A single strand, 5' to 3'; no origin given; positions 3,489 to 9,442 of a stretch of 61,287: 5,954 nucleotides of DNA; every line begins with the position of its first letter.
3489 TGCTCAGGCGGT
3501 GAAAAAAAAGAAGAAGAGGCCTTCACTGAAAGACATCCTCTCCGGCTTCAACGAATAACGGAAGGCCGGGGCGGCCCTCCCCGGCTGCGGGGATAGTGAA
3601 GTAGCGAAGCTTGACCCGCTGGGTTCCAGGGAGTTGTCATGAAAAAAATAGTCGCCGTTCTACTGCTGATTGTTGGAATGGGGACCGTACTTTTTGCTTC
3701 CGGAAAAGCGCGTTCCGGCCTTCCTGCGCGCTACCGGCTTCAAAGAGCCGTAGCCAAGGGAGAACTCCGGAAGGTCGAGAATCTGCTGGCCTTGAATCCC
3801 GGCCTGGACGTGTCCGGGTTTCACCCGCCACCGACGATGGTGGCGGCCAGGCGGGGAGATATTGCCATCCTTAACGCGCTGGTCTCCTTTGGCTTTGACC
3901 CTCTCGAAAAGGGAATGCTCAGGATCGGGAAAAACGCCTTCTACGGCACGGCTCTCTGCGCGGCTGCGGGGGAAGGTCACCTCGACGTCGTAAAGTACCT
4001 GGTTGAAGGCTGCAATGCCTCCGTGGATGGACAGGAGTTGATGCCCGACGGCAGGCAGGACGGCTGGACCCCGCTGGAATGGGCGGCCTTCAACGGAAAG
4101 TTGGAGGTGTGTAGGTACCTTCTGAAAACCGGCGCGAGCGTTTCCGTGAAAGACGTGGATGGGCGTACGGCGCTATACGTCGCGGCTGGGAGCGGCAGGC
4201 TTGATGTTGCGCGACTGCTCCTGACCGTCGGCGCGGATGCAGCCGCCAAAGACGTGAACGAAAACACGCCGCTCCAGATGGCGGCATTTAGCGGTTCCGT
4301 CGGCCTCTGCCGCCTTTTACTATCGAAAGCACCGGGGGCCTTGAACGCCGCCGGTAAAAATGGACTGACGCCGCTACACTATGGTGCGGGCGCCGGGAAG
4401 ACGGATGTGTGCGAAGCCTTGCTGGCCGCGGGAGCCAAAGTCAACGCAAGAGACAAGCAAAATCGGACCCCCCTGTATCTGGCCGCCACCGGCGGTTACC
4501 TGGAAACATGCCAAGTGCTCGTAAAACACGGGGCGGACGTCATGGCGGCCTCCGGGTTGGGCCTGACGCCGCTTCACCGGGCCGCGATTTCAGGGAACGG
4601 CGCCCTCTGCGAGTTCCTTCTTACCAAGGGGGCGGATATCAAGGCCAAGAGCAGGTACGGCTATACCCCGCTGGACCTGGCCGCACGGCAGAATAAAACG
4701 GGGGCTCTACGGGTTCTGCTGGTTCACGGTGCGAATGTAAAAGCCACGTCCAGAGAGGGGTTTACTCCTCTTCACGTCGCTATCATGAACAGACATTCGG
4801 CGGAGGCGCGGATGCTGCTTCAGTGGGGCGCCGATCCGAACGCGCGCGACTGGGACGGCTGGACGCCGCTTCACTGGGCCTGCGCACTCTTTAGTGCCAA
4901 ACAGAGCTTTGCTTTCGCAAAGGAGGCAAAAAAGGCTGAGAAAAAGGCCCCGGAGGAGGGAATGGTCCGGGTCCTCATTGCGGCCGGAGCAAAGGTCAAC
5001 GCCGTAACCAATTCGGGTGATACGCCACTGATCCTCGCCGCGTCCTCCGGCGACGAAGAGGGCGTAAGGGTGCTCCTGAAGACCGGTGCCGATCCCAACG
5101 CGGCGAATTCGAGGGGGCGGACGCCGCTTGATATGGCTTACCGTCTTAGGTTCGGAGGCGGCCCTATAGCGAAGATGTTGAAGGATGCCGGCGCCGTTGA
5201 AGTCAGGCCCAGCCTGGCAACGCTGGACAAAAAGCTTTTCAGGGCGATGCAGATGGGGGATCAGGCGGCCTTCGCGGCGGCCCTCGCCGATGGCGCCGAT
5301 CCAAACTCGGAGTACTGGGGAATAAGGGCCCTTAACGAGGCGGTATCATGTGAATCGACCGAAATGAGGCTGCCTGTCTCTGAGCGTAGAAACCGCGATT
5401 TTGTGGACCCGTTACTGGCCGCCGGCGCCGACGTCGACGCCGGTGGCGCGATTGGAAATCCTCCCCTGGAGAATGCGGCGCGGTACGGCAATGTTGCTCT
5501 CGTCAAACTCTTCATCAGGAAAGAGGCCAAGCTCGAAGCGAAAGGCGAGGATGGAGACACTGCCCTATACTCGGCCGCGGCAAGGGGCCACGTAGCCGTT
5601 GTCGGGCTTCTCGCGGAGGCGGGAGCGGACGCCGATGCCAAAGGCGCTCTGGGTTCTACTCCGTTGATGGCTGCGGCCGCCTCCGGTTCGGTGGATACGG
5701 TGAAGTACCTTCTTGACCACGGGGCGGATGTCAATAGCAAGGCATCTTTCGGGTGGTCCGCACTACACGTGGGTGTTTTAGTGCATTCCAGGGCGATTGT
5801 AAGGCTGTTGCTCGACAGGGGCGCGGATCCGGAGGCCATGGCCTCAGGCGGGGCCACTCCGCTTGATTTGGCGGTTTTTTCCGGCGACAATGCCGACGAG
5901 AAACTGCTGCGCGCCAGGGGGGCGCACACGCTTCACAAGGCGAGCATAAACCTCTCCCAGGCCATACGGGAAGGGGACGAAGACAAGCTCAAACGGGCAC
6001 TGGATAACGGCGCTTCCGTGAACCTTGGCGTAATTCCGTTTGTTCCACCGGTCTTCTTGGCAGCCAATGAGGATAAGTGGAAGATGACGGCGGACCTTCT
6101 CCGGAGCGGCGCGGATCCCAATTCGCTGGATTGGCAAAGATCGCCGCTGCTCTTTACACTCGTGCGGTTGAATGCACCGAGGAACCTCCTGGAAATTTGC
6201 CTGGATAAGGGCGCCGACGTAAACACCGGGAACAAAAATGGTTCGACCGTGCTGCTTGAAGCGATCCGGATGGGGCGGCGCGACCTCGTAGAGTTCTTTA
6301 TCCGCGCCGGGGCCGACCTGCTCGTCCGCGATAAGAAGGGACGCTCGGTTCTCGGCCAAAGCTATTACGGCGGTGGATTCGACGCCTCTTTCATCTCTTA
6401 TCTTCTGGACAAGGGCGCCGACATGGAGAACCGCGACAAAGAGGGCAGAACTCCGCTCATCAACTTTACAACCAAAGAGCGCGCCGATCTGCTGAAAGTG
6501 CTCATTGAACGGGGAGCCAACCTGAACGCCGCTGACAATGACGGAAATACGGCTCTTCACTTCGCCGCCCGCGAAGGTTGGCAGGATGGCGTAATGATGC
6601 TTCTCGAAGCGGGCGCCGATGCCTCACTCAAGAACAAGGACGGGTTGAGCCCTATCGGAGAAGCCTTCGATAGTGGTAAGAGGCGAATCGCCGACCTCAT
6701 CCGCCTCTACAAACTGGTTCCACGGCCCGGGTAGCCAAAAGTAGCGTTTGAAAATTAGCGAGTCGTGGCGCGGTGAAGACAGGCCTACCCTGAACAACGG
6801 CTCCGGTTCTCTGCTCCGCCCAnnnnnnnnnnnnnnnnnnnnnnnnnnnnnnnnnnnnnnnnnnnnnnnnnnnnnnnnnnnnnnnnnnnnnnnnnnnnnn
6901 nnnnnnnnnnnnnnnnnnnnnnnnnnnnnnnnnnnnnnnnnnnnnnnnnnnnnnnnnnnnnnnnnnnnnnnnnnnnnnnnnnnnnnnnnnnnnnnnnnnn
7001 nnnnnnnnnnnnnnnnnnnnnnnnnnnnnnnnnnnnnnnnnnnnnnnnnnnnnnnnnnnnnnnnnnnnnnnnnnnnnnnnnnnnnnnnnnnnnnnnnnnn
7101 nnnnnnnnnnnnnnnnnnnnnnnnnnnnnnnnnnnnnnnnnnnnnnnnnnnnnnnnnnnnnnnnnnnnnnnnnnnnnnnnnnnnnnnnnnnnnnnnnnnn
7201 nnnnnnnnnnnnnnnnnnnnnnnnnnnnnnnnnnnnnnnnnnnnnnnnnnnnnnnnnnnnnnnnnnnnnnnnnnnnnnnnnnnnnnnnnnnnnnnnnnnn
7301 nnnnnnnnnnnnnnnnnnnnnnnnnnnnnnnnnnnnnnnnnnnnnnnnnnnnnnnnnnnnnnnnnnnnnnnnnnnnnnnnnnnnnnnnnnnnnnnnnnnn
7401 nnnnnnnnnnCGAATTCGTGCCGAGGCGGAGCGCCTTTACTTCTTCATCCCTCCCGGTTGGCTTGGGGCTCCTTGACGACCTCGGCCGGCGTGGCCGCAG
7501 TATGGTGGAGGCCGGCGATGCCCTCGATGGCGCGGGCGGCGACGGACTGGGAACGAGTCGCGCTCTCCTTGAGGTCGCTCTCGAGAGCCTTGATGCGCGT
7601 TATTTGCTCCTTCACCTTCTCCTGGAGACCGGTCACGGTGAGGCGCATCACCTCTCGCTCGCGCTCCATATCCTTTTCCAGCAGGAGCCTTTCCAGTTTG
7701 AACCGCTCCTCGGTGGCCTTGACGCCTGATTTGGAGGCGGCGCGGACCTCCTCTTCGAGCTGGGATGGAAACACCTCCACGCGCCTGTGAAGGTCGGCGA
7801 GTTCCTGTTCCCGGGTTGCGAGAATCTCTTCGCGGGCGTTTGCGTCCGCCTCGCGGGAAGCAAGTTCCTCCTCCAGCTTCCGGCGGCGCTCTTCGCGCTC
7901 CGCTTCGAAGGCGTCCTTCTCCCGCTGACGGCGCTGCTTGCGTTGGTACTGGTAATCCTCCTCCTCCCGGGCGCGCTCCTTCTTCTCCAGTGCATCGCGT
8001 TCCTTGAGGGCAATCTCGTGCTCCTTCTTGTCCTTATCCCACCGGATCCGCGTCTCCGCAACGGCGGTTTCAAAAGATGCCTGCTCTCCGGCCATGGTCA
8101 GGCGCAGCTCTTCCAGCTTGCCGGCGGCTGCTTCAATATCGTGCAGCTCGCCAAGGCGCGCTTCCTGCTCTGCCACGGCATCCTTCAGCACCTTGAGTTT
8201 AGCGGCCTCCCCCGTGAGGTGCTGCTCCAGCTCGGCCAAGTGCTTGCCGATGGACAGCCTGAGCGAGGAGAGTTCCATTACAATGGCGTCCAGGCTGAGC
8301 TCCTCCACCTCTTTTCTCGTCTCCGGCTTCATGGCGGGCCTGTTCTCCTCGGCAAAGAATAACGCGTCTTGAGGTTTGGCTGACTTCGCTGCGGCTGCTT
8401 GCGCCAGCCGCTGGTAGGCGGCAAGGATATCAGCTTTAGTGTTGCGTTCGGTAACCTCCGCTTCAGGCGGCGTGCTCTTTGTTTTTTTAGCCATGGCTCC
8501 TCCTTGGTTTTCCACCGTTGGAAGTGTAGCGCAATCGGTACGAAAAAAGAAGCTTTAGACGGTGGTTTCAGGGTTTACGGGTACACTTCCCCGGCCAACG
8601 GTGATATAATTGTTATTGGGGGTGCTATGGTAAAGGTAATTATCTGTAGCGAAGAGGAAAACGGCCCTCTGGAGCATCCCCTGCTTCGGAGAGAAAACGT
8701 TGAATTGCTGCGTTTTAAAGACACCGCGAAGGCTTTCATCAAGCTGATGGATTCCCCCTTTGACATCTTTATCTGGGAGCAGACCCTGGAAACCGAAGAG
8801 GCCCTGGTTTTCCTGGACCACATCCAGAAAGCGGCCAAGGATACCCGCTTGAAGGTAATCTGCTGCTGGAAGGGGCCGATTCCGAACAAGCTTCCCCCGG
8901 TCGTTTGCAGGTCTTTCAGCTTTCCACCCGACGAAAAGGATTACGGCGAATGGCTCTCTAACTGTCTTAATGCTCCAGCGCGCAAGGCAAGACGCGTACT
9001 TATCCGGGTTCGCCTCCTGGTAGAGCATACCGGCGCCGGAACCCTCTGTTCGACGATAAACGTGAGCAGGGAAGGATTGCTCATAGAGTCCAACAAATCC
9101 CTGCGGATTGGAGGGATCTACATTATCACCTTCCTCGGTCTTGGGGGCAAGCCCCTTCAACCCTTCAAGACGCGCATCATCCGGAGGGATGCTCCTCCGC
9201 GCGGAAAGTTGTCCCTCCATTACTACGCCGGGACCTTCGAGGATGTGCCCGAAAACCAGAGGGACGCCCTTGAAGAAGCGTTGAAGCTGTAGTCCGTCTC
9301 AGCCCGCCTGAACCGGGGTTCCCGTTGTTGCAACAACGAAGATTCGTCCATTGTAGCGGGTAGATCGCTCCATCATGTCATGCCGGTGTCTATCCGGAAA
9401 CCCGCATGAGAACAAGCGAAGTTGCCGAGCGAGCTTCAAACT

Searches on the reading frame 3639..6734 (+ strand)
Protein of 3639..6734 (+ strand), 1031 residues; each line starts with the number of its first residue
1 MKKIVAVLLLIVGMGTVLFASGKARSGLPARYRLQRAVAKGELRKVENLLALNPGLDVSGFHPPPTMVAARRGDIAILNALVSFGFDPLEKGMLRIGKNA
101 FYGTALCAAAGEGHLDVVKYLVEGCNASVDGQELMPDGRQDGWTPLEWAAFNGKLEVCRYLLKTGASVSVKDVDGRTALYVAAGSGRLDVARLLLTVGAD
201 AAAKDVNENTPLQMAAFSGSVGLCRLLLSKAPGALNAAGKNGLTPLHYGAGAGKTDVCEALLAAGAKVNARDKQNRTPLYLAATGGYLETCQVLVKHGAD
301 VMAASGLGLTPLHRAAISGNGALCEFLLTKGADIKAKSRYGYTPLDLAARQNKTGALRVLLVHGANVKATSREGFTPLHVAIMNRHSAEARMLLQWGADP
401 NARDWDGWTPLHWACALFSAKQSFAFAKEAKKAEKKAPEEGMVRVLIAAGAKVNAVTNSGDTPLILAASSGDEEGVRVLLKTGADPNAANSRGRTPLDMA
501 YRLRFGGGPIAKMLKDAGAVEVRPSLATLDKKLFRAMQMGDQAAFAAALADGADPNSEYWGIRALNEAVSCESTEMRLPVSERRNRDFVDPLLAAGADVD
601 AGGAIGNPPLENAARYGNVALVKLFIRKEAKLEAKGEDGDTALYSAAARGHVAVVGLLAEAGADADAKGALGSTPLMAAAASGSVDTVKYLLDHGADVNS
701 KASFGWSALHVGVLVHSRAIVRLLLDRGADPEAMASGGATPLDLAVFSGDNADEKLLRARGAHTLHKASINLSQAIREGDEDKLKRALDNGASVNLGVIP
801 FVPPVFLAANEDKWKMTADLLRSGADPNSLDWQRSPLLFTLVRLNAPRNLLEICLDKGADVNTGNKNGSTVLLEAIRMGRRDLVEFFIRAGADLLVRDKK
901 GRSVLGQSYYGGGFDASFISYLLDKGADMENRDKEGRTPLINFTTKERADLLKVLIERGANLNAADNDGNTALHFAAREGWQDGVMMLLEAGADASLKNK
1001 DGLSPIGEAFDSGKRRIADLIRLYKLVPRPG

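Call 79: search_protein_families(library=pfam, proteins=[window:3639-6734:+], max_evalue=0.0001)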
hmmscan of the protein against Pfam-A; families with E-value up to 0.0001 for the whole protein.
window:3639-6734:+ (1031 aa): 8 families
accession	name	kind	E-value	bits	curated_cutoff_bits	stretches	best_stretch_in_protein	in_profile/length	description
PF12796.13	Ank_2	-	5.4e-144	469.6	27.3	13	67-172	2-90/90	Ankyrin repeats (3 copies)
PF00023.36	Ank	-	9.7e-127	405.9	21.1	7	672-701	2-31/33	Ankyrin repeat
PF13637.12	Ank_4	-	1.6e-105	343.1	22.7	10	146-195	1-50/50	Ankyrin repeats (many copies)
PF13606.12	Ank_3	-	2.6e-98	308.9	22.3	1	672-699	2-29/30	Ankyrin repeat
PF13857.12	Ank_5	-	5.1e-77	253.4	27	8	360-412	1-54/56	Ankyrin repeats (many copies)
PF24521.3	Ank_KRIT1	-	5.1e-23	81.9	80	0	33-123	21-106/149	KRIT1 ankyrin-repeats domain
PF23745.1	ANK_LRRK2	-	1.8e-09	37.9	27.5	0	621-727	13-115/130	LRRK2 ANK repeat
PF15575.11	Imm49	-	4e-05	23.7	30.1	0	519-561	131-175/217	Immunity protein 49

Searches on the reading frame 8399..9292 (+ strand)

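Call 70: search_protein_families(library=pfam, proteins=[window:8399-9292:+], max_evalue=0.05)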
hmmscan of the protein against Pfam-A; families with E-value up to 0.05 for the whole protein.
window:8399-9292:+ (297 aa): 1 family
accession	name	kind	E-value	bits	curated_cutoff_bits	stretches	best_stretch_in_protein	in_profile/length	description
PF07238.19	PilZ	-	2.5e-07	31.4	22.5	1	195-295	3-100/102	PilZ domain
